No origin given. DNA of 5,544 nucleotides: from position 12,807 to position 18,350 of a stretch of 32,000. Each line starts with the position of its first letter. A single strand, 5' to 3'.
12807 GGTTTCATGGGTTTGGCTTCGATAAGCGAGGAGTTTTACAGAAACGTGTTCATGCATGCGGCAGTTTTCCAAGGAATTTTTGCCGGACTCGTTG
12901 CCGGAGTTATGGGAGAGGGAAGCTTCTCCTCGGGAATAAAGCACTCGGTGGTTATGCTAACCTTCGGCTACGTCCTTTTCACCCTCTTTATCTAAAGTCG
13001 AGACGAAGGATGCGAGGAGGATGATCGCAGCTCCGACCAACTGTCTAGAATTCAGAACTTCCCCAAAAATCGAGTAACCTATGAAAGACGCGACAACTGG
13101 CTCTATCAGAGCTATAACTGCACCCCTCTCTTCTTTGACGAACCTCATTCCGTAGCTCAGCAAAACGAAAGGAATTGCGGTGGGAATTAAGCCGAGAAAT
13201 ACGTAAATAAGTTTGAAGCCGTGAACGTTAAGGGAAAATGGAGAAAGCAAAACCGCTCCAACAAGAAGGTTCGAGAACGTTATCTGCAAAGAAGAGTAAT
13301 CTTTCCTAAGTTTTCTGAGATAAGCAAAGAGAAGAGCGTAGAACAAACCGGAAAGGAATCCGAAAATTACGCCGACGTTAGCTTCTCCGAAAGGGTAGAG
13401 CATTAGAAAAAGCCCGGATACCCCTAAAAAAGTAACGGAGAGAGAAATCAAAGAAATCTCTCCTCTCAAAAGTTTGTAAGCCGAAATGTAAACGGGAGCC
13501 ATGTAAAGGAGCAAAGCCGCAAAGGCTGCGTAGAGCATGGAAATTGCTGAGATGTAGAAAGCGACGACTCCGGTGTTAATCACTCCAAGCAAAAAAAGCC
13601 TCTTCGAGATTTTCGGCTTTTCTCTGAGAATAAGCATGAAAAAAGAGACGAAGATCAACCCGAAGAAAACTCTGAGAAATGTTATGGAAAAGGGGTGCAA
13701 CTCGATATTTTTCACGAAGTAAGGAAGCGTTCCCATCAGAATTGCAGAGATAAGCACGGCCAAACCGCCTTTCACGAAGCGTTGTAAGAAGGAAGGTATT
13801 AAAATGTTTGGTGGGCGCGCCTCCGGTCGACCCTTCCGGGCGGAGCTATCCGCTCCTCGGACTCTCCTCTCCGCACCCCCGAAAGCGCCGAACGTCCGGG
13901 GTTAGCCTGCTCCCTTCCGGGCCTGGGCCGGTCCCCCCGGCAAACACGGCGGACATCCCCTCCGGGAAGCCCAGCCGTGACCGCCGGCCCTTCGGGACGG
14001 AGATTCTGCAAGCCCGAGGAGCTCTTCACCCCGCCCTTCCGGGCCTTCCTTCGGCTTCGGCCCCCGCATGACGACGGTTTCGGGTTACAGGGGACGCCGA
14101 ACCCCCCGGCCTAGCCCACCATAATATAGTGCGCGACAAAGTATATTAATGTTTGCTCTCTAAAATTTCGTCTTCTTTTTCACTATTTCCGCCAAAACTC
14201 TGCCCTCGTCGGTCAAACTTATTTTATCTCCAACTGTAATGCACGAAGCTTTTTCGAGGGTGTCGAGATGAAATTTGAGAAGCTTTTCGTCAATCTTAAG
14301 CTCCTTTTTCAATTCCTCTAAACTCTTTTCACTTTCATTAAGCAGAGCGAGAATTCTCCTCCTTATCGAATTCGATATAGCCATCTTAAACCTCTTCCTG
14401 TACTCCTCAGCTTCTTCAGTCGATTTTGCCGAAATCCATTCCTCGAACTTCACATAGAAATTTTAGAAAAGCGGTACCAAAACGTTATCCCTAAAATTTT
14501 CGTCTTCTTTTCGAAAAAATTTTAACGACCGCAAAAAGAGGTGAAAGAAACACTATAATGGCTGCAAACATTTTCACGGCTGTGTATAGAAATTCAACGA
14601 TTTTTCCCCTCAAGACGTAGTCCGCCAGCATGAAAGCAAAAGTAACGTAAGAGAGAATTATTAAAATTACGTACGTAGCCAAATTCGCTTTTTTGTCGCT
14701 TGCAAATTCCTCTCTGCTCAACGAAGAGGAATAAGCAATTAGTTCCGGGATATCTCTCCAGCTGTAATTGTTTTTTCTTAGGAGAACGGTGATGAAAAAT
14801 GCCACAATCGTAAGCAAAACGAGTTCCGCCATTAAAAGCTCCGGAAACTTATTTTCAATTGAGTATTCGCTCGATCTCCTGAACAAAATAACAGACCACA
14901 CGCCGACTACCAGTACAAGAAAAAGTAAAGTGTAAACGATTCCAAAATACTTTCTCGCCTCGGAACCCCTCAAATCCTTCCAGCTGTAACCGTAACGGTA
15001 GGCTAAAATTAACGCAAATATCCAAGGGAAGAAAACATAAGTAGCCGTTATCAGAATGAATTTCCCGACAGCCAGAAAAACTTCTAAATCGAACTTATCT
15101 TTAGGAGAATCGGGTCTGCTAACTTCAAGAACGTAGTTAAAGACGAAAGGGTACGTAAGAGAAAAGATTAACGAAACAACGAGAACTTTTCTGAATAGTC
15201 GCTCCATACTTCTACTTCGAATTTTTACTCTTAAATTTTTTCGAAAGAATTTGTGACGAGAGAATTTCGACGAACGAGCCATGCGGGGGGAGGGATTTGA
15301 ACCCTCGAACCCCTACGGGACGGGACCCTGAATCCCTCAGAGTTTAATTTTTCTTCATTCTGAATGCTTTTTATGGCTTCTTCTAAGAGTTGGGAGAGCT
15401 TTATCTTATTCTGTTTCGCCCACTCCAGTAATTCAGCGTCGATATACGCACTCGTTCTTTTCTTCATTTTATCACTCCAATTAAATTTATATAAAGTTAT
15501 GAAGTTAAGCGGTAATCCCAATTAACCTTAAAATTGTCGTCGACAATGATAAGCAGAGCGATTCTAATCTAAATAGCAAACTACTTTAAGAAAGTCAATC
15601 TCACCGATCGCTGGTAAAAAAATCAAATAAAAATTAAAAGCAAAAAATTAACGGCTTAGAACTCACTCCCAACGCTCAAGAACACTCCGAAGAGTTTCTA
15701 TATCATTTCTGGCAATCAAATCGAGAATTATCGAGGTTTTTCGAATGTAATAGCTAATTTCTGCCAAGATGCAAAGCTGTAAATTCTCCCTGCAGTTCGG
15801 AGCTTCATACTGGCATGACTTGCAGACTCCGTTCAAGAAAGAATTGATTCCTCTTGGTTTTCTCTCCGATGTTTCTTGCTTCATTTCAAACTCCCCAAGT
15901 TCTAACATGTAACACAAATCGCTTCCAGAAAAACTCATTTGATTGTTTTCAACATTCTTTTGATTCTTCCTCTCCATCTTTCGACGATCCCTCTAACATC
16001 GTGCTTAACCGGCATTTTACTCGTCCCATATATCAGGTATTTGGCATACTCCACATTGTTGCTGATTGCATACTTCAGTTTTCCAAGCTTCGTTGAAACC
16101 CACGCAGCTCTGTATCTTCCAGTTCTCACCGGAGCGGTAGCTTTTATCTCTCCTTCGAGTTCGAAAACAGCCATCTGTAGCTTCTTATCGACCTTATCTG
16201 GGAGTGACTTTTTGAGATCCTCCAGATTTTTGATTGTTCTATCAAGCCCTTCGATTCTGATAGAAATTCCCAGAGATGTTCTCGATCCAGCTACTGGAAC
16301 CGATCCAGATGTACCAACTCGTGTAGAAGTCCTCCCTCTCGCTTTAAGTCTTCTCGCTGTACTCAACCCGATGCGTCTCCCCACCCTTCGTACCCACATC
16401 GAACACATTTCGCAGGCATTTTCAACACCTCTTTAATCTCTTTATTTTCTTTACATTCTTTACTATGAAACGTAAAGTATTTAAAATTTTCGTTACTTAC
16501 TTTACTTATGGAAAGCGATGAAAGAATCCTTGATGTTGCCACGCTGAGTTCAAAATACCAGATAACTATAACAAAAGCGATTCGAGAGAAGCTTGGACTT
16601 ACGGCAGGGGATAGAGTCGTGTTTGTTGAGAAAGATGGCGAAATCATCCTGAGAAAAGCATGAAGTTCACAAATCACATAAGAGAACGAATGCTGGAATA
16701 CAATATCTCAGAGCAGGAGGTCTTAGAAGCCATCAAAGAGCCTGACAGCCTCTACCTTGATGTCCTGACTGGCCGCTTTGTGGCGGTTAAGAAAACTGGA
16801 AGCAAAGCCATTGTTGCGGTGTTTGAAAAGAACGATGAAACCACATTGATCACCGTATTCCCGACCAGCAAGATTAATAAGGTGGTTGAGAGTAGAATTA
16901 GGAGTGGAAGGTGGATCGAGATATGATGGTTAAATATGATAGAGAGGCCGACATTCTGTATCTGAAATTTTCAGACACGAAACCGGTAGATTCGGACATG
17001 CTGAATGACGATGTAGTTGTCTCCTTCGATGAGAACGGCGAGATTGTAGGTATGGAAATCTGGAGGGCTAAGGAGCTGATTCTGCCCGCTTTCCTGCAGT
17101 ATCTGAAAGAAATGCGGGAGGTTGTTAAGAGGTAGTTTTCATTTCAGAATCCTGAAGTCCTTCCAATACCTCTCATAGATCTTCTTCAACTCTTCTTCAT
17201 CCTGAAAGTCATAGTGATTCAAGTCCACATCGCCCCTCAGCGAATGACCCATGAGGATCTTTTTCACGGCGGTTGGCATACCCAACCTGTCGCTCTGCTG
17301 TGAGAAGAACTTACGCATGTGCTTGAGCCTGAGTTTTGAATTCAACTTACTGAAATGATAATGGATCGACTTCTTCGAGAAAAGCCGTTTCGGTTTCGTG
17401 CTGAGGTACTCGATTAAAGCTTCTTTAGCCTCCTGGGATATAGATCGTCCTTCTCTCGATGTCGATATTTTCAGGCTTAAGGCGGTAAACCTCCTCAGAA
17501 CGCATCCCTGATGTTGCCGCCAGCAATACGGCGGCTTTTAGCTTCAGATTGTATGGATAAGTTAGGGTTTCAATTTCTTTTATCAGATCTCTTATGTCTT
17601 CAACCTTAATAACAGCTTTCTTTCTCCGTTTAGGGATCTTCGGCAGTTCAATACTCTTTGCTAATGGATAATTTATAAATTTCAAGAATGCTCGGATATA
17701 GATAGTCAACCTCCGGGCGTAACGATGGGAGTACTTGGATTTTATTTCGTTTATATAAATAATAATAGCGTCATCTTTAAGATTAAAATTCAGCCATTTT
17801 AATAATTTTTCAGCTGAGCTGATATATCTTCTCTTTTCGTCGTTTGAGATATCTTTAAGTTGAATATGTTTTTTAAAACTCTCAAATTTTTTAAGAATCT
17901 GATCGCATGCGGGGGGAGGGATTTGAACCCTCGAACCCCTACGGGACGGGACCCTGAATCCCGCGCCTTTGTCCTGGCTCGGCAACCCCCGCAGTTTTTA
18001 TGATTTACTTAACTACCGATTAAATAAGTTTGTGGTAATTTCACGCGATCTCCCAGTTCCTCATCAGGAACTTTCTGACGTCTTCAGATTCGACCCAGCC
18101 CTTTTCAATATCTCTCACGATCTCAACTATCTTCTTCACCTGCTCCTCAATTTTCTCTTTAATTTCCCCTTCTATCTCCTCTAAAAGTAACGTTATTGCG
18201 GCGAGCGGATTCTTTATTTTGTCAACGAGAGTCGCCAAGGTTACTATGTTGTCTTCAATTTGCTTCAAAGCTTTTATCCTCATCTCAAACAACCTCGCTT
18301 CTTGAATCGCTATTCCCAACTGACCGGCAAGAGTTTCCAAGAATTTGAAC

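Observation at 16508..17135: Three translationally coupled small genes: AbrB-like, DUF4258 and DUF2283, a possible tripartite toxin-antitoxin module on the island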

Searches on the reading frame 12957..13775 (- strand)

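Call 7: search_protein_families(library=pfam, proteins=[window:12957-13775:-], max_evalue=0.1)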
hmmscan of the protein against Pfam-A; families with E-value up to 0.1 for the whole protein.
window:12957-13775:- (272 aa): 1 family
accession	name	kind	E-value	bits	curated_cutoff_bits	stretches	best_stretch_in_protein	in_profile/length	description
PF00892.27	EamA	-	4.1e-30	105.3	28.2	2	134-260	2-134/135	EamA-like transporter family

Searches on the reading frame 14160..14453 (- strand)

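Call 7: search_protein_families(library=pfam, proteins=[window:14160-14453:-], max_evalue=0.1)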
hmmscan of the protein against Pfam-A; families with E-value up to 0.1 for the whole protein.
window:14160-14453:- (97 aa): 14 families
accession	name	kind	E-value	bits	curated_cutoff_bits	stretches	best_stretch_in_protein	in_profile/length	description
PF01022.26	HTH_5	-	2.9e-06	27.5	22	1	29-69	2-42/47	Bacterial regulatory protein, arsR family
PF12840.13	HTH_20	-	3.6e-05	24.1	27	1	27-69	2-45/51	Helix-turn-helix domain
PF21476.4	PF0610-like_N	-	0.00025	21.6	33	1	30-68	2-40/50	PF0610-like, N-terminal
PF24409.1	wHTH-PRTase_assc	-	0.0016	18.9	27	1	34-94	3-61/83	wHTH-PRTase associated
PF14643.11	DUF4455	-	0.0043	16.2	30.4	1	10-70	14-73/469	Domain of unknown function (DUF4455)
PF13601.12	HTH_34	-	0.0059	17.2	27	1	31-74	2-46/80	Winged helix DNA-binding domain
PF24270.1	HTH_Cmi2_C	-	0.011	16.4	27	1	6-72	52-118/125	Cmi2, C-terminal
PF14277.12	DUF4364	-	0.022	15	26.9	0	11-47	62-98/162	Domain of unknown function (DUF4364)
PF24035.1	DUF7344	-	0.032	15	27.8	0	26-53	4-31/76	Domain of unknown function (DUF7344)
PF14947.12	HTH_45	-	0.032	14.7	25.5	1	30-93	7-71/77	Winged helix-turn-helix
PF24038.1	DUF7347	-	0.034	14.8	27.6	1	25-90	7-76/77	Domain of unknown function (DUF7347)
PF04048.20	Sec8_N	-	0.045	14.1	26.8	1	6-67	51-110/142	Exocyst complex component Sec8 N-terminal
PF01638.23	HxlR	-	0.072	13.4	20.8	0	33-92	9-77/91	HxlR-like helix-turn-helix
PF25213.1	HVO_A0261_N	-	0.084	13.2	35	0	27-92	9-75/86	HVO_A0261 N-terminal domain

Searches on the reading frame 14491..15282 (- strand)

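Call 7: search_protein_families(library=pfam, proteins=[window:14491-15282:-], max_evalue=0.1)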
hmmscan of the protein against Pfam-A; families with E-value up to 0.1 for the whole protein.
window:14491-15282:- (263 aa): 1 family
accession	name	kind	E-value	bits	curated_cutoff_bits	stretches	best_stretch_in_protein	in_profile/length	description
PF03124.20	EXS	-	0.005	16.6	25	1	41-246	29-210/330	EXS family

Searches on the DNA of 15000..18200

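Call 86: search_rna_families(source=window, start=15000, end=18200, threshold=evalue, max_evalue=0.1)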
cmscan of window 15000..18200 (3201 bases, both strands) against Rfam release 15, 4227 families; matches with E-value up to 0.1: 2.
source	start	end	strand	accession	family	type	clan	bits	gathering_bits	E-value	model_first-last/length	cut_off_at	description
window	17908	17992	-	RF00005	tRNA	Gene; tRNA;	CL00001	47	29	3.3e-08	1-71/71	no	tRNA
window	15289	15338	-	RF00023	tmRNA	Gene;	CL00001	15.8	47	0.0013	1-374/374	no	transfer-messenger RNA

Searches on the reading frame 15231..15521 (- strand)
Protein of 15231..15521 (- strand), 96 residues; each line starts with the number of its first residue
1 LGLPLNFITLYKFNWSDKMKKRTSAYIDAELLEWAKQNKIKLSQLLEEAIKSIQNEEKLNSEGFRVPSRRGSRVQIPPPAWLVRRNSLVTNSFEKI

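Call 7: search_protein_families(library=pfam, proteins=[window:15231-15521:-], max_evalue=0.1)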
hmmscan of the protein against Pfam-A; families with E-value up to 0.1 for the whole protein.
window:15231-15521:- (96 aa): 5 families
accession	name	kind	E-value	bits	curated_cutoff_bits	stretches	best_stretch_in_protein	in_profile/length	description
PF07362.18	CcdA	-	0.0001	23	22.4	1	20-58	1-39/71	Post-segregation antitoxin CcdA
PF12651.13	RHH_3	-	0.0079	16.6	21.6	1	19-51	1-37/44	Ribbon-helix-helix domain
PF06575.17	DUF1132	-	0.025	15.4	25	1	9-43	2-37/101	Protein of unknown function (DUF1132)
PF10163.14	EnY2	-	0.026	15.3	27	1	10-51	25-61/83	Transcription factor e(y)2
PF07261.16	DnaB_2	-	0.049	13.8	22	1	18-43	44-68/74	Replication initiation and membrane attachment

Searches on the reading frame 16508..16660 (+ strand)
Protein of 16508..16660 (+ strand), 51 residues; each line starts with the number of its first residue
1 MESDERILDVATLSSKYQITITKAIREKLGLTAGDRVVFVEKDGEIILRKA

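Call 3: search_protein_families(library=pfam, proteins=[window:16508-16660:+], max_evalue=1)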
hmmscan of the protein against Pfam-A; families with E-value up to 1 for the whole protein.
window:16508-16660:+ (51 aa): 4 families
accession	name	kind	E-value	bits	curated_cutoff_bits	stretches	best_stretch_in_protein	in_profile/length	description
PF04014.23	MazE_antitoxin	-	2.5e-11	43.8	24.7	1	10-50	1-42/48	Antidote-toxin recognition MazE, bacterial antitoxin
PF15937.10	PrlF_antitoxin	-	6.9e-05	23.4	32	1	11-50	2-42/99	prlF antitoxin for toxin YhaV_toxin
PF08922.17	DUF1905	-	0.0087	16.6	24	1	15-38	55-78/81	Domain of unknown function (DUF1905)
PF03459.23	TOBE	-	0.029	15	22.3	1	20-47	36-63/64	TOBE domain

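Call 36: search_protein_families(library=phrogs, proteins=[window:16508-16660:+], max_evalue=0.01)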
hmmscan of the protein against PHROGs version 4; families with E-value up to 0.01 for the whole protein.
window:16508-16660:+ (51 aa): 2 families
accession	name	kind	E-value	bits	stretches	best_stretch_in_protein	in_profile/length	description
phrog_10557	-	unknown function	8.5e-09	36.3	1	10-48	3-41/68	-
phrog_4681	-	moron, auxiliary metabolic gene and host takeover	0.0085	17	1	18-50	15-47/87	antitoxin from a toxin-antitoxin system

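Call 37: search_protein_families(library=ncbifam, proteins=[window:16508-16660:+], max_evalue=0.1)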
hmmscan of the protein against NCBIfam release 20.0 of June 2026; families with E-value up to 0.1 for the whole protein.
window:16508-16660:+ (51 aa): 7 families
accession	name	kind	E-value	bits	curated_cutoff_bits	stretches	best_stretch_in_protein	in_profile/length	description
TIGR01439.1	lp_hng_hel_AbrB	domain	4.8e-14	51.8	28.3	1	12-51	3-43/44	transcriptional regulator, AbrB family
NF007429.0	PRK09974.1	equivalog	4.4e-06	26.6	125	1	5-50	9-55/114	type II toxin-antitoxin system PrlF family antitoxin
NF040962.1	near_HgcAB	equivalog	6.6e-06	25.9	70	1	10-46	7-45/70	HgcAB-associated protein HgcC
NF050106.1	TA_MazE_antitoxin_Deino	equivalog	0.00088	19.4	65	1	18-42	2-26/65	type II toxin-antitoxin system MazE family antitoxin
TIGR02609.1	doc_partner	hypoth_equivalog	0.0013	19.1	55.9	1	19-50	12-43/74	putative addiction module antidote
TIGR02851.1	spore_V_T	equivalog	0.0032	17.3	235.9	1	18-50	14-47/180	stage V sporulation protein T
NF006352.0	PRK08577.1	equivalog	0.053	13.6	140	1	6-40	2-36/136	hypothetical protein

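Call 52: search_solved_structures(query=window:16508-16660:+, max_evalue=1, show_alignments=3)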
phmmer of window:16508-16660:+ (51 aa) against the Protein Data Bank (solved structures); distinct sequences matched with E-value up to 1: 13.
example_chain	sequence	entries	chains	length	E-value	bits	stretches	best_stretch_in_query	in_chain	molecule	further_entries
7dvf_A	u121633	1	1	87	6.7e-05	26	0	19-38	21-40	reDPBB_sym2 protein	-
7dvc_A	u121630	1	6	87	0.00044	23.5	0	19-39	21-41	reDPBB_sym1 protein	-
2w1t_B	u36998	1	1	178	0.0025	21.1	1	18-50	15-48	STAGE V SPORULATION PROTEIN T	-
2ro5_A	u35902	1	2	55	0.0035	20.7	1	17-50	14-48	Stage V sporulation protein T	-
2w1t_A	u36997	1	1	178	0.0069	19.8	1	18-50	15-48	STAGE V SPORULATION PROTEIN T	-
5itm_A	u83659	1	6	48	0.019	18.4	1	9-46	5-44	AbrB family transcriptional regulator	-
5itj_A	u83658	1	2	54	0.024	18.1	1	9-46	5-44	AbrB family transcriptional regulator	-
2l66_A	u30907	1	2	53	0.025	18.1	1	9-46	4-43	Transcriptional regulator, AbrB family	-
7du7_A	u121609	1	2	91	0.041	17.4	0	19-42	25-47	mkDPBB_sym1 protein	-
7di1_A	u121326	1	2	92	0.16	15.6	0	18-49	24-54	mkDPBB_sym_86 protein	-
7d2n_E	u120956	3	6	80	0.17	15.5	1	17-49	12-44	AbrB/MazE/SpoVT family DNA-binding domain-containing protein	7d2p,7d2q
2p19_A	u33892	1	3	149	0.42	14.3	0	19-41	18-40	Transcriptional regulator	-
6w8u_A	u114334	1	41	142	0.96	13.2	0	10-48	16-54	pilin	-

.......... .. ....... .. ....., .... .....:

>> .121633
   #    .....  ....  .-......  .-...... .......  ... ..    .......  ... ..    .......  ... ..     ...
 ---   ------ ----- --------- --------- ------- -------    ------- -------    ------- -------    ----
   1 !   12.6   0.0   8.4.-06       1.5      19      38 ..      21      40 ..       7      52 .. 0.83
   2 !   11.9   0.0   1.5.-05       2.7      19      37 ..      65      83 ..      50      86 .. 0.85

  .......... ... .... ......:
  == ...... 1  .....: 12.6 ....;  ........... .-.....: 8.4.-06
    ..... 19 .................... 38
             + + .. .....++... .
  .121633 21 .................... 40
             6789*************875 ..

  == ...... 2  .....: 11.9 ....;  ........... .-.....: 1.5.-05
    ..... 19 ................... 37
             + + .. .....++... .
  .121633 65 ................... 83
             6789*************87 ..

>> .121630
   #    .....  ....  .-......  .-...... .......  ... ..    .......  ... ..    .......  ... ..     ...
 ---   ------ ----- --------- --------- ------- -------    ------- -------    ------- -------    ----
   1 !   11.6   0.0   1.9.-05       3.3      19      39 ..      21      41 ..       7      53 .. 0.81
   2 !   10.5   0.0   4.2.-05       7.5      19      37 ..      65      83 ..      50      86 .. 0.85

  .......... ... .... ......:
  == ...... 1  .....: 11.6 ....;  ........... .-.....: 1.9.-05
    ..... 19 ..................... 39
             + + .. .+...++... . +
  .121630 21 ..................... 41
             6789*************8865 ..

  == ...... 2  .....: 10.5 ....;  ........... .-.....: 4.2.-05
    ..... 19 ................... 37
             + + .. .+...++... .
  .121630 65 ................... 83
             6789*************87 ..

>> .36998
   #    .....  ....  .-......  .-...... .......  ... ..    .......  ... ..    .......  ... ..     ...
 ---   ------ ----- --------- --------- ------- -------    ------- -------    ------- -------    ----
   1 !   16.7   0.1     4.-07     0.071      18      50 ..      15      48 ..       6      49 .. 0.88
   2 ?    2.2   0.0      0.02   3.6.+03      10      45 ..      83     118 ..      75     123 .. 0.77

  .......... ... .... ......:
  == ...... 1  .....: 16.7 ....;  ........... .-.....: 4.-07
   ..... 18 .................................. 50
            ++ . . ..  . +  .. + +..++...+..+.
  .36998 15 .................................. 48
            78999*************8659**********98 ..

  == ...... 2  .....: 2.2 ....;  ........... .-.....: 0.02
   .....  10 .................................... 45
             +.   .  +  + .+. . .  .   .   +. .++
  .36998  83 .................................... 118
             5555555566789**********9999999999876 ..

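Call 53: find_homologous_proteins(query=window:16508-16660:+)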
Query window:16508-16660:+ (51 aa): 3 proteins with E <= 0.001 among 3 candidates.
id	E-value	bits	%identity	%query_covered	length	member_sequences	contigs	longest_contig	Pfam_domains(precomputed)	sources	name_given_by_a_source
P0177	2.5e-20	87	90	100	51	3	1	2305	PF04014.24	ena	-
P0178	8.7e-18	79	80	96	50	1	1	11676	PF04014.24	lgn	-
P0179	1.5e-9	54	60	94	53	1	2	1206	PF04014.24,PF15937.11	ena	-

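Call 54: find_encoding_contigs(protein=P0177, flank=3000, max_places=3)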
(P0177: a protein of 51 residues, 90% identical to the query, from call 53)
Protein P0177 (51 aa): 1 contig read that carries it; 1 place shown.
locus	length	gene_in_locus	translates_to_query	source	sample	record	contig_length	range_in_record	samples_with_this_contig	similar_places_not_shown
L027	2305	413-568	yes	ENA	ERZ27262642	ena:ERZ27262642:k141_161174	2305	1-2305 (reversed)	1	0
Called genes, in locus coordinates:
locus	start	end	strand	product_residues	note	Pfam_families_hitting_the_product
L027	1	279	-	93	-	?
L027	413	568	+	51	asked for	PF04014:MazE_antitoxin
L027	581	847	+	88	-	PF14076:DUF4258 (weak)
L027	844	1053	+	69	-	PF10049:DUF2283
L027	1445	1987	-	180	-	PF04079:SMC_ScpB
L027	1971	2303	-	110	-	?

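Call 55: find_encoding_contigs(protein=P0178, flank=5000, max_places=3)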
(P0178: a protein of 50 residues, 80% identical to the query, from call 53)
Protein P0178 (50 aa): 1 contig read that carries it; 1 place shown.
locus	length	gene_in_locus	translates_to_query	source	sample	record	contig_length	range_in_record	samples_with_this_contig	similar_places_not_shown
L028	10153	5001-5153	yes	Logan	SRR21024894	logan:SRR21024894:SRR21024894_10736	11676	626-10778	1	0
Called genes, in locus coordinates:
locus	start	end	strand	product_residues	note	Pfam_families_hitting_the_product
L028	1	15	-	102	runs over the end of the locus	-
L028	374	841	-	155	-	-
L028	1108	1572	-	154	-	-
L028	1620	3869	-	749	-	PF27228:MTBMA_p00010_2nd (weak)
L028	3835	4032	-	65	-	-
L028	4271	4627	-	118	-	-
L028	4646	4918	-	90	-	-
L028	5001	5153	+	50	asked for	PF04014:MazE_antitoxin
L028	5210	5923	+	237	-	-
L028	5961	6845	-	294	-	-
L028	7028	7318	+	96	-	-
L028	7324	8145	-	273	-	-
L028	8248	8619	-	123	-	-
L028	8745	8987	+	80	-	-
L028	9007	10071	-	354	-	-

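Call 56: find_encoding_contigs(protein=P0179, flank=3000, max_places=3)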
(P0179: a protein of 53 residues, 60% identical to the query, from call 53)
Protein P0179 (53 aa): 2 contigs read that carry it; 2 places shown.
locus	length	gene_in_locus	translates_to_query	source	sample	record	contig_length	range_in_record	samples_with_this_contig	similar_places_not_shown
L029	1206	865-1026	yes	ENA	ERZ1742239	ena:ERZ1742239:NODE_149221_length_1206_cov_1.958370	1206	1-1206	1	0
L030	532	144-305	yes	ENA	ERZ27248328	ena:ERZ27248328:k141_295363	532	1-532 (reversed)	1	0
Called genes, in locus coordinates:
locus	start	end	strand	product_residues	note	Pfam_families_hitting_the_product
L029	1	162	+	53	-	?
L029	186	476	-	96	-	PF13338:AbiEi_4 (weak)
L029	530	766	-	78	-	-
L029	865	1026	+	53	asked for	PF04014:MazE_antitoxin, PF15937:PrlF_antitoxin (weak)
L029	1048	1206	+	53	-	?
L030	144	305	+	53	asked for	PF04014:MazE_antitoxin, PF15937:PrlF_antitoxin (weak)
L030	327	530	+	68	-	?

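Call 65: search_protein_families(library=pfam, proteins=[L028:5210-5920:+], max_evalue=0.1)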
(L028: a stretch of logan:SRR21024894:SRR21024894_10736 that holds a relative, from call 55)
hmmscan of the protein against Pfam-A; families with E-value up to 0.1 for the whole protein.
L028:5210-5920:+ (237 aa): 1 family
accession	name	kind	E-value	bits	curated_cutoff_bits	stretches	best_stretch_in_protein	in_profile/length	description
PF03896.21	TRAP_alpha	-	0.034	13.8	24.7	0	160-195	102-136/180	Translocon-associated protein (TRAP), alpha subunit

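Call 68: search_protein_families(library=padloc, proteins=[window:16508-16660:+], max_evalue=0.1)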
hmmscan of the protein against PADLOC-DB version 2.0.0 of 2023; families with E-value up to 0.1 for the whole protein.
window:16508-16660:+ (51 aa): 0 families
